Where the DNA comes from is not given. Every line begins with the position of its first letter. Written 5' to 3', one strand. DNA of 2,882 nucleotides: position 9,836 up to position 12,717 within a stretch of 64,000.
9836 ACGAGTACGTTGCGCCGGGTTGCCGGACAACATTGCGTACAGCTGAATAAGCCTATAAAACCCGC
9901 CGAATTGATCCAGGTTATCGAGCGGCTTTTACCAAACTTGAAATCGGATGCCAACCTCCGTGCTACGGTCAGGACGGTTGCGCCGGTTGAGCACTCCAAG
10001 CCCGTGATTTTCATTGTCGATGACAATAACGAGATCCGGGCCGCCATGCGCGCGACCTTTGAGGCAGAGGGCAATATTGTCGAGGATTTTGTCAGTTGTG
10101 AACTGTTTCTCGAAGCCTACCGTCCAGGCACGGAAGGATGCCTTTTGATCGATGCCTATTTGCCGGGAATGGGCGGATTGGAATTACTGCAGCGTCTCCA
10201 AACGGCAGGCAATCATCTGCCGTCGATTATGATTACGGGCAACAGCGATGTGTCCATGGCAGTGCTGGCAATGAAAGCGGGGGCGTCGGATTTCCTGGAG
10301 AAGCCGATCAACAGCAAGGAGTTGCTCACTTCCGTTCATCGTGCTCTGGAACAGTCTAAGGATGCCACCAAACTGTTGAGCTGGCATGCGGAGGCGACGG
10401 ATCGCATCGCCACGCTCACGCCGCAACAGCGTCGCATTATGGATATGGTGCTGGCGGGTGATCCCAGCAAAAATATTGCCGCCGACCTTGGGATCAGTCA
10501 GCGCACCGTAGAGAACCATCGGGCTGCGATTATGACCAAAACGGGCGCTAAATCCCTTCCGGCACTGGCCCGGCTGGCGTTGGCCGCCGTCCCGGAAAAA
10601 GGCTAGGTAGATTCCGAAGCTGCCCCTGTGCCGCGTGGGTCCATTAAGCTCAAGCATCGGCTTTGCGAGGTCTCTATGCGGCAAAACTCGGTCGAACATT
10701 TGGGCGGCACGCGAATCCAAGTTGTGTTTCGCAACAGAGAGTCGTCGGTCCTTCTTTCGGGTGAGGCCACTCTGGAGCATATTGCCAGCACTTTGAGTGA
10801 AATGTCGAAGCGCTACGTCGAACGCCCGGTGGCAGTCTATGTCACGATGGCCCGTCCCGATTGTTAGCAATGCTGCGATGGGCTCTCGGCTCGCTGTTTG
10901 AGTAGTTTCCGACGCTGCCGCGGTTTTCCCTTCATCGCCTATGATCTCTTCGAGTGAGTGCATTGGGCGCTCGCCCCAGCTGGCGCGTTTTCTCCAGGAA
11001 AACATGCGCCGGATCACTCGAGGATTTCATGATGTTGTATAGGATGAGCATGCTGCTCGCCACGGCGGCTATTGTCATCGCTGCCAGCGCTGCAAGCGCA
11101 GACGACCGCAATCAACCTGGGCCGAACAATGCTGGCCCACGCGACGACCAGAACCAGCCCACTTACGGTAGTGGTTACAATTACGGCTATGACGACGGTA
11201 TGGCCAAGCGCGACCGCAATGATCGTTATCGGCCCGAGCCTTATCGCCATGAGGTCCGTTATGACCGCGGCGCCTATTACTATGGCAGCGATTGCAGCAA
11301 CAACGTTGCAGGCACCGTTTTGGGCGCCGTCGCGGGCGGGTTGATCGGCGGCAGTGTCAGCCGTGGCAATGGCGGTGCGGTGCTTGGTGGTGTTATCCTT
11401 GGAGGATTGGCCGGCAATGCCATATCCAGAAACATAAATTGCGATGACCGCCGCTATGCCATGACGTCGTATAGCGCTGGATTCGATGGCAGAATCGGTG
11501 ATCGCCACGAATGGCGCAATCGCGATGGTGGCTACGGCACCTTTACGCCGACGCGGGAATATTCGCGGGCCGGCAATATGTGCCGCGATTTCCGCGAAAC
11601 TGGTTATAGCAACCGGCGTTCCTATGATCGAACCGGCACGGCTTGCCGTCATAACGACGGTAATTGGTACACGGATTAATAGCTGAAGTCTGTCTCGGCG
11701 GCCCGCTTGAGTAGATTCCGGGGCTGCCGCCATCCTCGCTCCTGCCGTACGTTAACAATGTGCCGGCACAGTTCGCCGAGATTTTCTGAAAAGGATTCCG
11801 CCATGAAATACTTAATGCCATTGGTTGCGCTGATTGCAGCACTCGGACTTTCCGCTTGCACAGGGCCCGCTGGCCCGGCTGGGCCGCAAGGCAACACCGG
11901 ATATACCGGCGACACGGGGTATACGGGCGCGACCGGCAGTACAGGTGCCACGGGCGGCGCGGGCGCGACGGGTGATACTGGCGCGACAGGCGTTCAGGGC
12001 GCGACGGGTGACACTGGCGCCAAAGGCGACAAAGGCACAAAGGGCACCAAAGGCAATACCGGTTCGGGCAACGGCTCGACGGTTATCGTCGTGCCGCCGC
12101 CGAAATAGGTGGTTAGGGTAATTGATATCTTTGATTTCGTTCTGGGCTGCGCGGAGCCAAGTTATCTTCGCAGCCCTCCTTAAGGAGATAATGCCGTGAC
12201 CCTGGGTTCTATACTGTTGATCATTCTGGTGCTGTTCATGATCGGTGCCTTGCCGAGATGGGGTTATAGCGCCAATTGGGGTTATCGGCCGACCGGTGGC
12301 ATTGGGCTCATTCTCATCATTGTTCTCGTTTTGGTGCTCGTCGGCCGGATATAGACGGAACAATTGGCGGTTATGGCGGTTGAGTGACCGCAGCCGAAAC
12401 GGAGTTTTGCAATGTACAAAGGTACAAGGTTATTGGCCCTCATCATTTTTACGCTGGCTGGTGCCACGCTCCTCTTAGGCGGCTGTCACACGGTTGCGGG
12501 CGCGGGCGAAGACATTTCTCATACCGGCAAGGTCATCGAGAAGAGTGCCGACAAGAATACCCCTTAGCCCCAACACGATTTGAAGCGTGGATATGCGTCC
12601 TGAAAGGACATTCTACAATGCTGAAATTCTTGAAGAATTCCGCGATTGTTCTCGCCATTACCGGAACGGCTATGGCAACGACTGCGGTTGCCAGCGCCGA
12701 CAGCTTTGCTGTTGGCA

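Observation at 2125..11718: Seven sense-oriented copies of a 21-nt motif (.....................) upstream of stress/envelope genes flanking the giant kinase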

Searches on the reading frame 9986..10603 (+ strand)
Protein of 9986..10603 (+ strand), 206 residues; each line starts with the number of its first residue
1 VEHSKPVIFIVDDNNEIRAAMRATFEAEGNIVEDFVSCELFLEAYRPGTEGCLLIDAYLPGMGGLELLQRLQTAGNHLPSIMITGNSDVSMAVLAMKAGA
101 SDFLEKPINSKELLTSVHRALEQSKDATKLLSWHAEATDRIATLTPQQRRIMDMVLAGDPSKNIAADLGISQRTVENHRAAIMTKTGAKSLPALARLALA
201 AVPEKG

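Call 30: search_solved_structures(query=window:10001-10603:+, max_evalue=0.00001, show_alignments=2)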
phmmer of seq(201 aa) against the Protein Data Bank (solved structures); distinct sequences matched with E-value up to 0.00001: 157 (the best 60 are shown).
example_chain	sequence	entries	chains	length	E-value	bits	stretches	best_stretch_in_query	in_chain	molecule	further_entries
5xso_A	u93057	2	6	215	3.5e-36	128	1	3-196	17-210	Response regulator FixJ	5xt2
1yio_A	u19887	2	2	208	2.8e-34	121.8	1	1-192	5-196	response regulatory protein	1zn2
1qkk_A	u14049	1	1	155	1.8e-19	73.5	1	1-120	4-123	C4-DICARBOXYLATE TRANSPORT TRANSCRIPTIONAL REGULATORY PROTEIN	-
1d5w_A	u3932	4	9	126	3.4e-19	72.6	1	3-117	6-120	TRANSCRIPTIONAL REGULATORY PROTEIN FIXJ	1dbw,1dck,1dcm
1l5y_A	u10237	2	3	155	4.7e-19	72.2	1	1-119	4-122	C4-DICARBOXYLATE TRANSPORT TRANSCRIPTIONAL REGULATORY PROTEIN DCTD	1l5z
3kto_A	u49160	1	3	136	2e-14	57.1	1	1-121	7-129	Response regulator receiver protein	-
1x3u_A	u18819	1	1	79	3.8e-14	56.2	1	134-196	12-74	Transcriptional regulatory protein fixJ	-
1dc7_A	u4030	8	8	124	1.1e-13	54.7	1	2-118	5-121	NITROGEN REGULATION PROTEIN | NITROGEN REGULATION PROTEIN NR(I) | NTRC RECEIVER DOMAIN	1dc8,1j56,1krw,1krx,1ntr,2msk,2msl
3jte_A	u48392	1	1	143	4e-13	52.8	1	3-120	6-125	Response regulator receiver protein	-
1a04_A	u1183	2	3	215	2.2e-12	50.4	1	3-185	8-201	NITRATE/NITRITE RESPONSE REGULATOR PROTEIN NARL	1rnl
4d6x_A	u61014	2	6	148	2.3e-12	50.3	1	3-120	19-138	BACTERIAL REGULATORY, FIS FAMILY PROTEIN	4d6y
5m7n_A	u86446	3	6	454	7.9e-12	48.6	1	3-127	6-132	Nitrogen assimilation regulatory protein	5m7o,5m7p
5tqj_A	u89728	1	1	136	2.5e-11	47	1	1-110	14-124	Response regulator receiver protein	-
7w9h_A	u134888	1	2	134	4.8e-11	46.1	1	3-114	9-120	Response regulator protein FleR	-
1zy2_A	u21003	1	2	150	6e-11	45.8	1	4-121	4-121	transcriptional regulator NtrC1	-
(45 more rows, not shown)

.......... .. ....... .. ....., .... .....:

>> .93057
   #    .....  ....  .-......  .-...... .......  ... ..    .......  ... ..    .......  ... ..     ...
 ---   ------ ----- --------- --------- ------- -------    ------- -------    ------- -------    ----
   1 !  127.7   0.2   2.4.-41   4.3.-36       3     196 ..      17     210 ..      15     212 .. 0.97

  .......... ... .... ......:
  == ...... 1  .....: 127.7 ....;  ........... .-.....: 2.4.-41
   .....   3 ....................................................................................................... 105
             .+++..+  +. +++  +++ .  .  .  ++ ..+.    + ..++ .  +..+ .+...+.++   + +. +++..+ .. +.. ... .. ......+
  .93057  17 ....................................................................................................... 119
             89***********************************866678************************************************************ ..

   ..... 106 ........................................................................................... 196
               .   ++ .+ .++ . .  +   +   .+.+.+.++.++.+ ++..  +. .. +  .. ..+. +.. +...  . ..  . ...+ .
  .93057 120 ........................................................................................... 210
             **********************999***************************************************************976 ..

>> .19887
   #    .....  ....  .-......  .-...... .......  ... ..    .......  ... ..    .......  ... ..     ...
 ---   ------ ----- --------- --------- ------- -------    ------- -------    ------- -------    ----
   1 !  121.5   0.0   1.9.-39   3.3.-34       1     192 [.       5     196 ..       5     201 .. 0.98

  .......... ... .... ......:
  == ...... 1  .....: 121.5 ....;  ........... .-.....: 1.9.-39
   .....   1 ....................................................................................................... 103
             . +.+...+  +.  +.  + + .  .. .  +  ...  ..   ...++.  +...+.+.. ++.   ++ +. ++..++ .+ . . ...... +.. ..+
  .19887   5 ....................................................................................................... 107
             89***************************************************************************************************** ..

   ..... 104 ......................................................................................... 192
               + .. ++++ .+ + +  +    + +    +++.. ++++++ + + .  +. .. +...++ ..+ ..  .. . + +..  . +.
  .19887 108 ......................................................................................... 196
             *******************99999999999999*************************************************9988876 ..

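Call 59: search_protein_families(library=ncbifam, proteins=[window:9986-10603:+], max_evalue=0.00001)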
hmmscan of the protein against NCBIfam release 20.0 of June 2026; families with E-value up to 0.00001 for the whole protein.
window:9986-10603:+ (206 aa): 76 families (the best 25 are shown)
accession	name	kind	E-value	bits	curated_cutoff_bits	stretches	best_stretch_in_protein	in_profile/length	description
NF006900.1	PRK09390.1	equivalog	5e-57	192.7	255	1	5-201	4-200/203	response regulator FixJ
NF040749.1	tetrathio_RR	equivalog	4.1e-36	124.5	290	1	7-194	1-184/191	tetrathionate respiration response regulator TtrR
NF047793.1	ResRegPgtA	equivalog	2.5e-25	89.2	650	1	5-136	5-136/414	two-component system response regulator PgtA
TIGR01818.1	ntrC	equivalog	4e-21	75.4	558.6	1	8-139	1-132/463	nitrogen regulation protein NR(I)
NF011896.0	PRK15369.1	equivalog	9.8e-19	67.8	242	1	8-194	6-200/211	two component system response regulator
NF051870.1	NAssimRespRegNtrX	equivalog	1.1e-18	67.4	600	1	8-125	4-123/452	nitrogen assimilation response regulator NtrX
NF008176.1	PRK10923.1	equivalog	3.6e-18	65.4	620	1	6-129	4-127/469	nitrogen regulation protein NR(I)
NF007685.0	PRK10360.1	equivalog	3.3e-16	59.7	258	1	9-195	5-189/196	response regulator transcription factor UhpA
NF041734.1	resp_reg_RppA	equivalog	1.4e-15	57.3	250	1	8-125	3-121/229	two-component system response regulator RppA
NF041830.1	RR_TF_ErdR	exception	1.6e-15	57.4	390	1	30-190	30-197/213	response regulator transcription factor ErdR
NF007935.0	PRK10651.1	equivalog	2.9e-15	56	250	1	6-190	7-202/216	two-component system response regulator NarL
NF008469.0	PRK11361.1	equivalog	3.6e-15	55.6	714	1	7-128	6-127/461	acetoacetate metabolism transcriptional regulator AtoC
NF041733.1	resp_reg_CseB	equivalog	3.7e-15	55.9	350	1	8-131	3-124/228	two-component system response regulator CseB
NF007005.1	PRK09468.1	equivalog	4.8e-15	55.6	331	1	7-124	5-122/237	osmolarity response regulator transcription factor OmpR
NF040689.1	MtrAB_MtrA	equivalog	6.7e-15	55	300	1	8-128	1-120/219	MtrAB system response regulator MtrA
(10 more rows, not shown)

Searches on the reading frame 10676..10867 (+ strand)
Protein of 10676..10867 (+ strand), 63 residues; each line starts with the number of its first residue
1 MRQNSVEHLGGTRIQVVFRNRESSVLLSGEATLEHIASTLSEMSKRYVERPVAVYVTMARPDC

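Call 11: search_protein_families(library=pfam, proteins=[window:10676-10867:+], max_evalue=0.01)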
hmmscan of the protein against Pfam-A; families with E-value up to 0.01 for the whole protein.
window:10676-10867:+ (63 aa): 0 families

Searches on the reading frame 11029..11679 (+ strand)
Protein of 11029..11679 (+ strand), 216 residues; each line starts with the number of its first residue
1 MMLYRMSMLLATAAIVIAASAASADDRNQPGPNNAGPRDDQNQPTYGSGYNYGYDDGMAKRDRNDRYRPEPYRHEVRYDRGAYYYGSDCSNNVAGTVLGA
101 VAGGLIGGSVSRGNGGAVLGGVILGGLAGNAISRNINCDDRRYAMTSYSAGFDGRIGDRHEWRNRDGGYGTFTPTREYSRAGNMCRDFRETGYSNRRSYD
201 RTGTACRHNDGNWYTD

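Call 11: search_protein_families(library=pfam, proteins=[window:11029-11679:+], max_evalue=0.01)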
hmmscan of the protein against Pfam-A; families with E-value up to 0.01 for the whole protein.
window:11029-11679:+ (216 aa): 3 families
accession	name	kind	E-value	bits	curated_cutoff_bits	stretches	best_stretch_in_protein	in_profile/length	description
PF16998.10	17kDa_Anti_2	-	7.5e-06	26.2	26.6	1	160-214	54-109/116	17 kDa outer membrane surface antigen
PF13488.11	Gly-zipper_Omp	-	9e-05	22.8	25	1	95-136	2-42/46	Glycine zipper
PF05433.20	Rick_17kDa_Anti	-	0.00029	21.1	24.2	1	95-132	2-42/43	Glycine zipper 2TM domain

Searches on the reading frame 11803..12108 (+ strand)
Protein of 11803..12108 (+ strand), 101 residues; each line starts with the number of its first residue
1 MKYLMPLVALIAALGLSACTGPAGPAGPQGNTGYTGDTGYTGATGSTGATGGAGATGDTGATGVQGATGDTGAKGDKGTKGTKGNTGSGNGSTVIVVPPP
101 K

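Call 11: search_protein_families(library=pfam, proteins=[window:11803-12108:+], max_evalue=0.01)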
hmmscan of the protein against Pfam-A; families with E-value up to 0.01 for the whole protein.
window:11803-12108:+ (101 aa): 1 family
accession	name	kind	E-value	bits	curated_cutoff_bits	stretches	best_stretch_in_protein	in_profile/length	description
PF01391.23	Collagen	-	8.9e-14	51.4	27.2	2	21-69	4-52/60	Collagen triple helix repeat (20 copies)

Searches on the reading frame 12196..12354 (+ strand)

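Call 73: search_protein_families(library=pfam, proteins=[window:12196-12354:+], max_evalue=0.01)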
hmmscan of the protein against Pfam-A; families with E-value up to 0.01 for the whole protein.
window:12196-12354:+ (52 aa): 1 family
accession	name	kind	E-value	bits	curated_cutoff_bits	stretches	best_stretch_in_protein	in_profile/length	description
PF11752.14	DUF3309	-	6.7e-21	74.6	22.3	1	3-52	1-50/50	Protein of unknown function (DUF3309)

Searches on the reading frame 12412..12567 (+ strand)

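Call 73: search_protein_families(library=pfam, proteins=[window:12412-12567:+], max_evalue=0.01)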
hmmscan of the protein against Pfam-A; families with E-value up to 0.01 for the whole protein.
window:12412-12567:+ (51 aa): 1 family
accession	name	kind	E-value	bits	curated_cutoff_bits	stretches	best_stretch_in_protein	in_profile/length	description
PF08085.16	Entericidin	-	6.3e-06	26.5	23.3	1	27-46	1-20/20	Entericidin EcnA/B family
